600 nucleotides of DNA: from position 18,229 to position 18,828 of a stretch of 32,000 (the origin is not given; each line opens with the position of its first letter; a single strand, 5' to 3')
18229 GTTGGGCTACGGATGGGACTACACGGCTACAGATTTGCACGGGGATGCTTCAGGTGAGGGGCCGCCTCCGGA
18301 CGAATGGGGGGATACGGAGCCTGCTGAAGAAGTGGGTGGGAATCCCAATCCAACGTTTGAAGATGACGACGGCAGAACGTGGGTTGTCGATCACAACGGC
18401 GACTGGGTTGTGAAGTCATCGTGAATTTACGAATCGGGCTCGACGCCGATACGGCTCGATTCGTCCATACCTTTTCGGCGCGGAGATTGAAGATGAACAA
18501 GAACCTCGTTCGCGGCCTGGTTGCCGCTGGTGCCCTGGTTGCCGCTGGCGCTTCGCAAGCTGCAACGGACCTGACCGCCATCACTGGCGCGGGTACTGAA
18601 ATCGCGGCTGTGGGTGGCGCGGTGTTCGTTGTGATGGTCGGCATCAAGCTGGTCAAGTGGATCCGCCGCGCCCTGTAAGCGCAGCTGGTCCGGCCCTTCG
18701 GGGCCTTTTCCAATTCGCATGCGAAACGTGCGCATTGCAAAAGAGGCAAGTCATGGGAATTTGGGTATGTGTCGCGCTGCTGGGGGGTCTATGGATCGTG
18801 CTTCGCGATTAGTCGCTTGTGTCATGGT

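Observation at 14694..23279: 12-bp dif-like direct repeat brackets the inovirus: probable Xer-dependent IMEX integration, with an array continuing to the right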

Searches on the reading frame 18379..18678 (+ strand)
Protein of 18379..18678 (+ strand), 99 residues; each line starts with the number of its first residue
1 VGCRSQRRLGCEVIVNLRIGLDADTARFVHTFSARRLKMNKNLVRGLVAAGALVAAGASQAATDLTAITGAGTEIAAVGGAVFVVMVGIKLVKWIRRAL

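Call 67: search_protein_families(library=phrogs, proteins=[window:18379-18678:+], max_evalue=0.001)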
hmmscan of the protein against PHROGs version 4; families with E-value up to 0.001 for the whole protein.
window:18379-18678:+ (99 aa): 2 families
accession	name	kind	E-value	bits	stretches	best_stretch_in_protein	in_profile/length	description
phrog_2374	-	unknown function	3.2e-11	44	1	45-99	12-73/74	-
phrog_7106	-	head and packaging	1.4e-07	32.7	1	43-99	11-72/72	major head protein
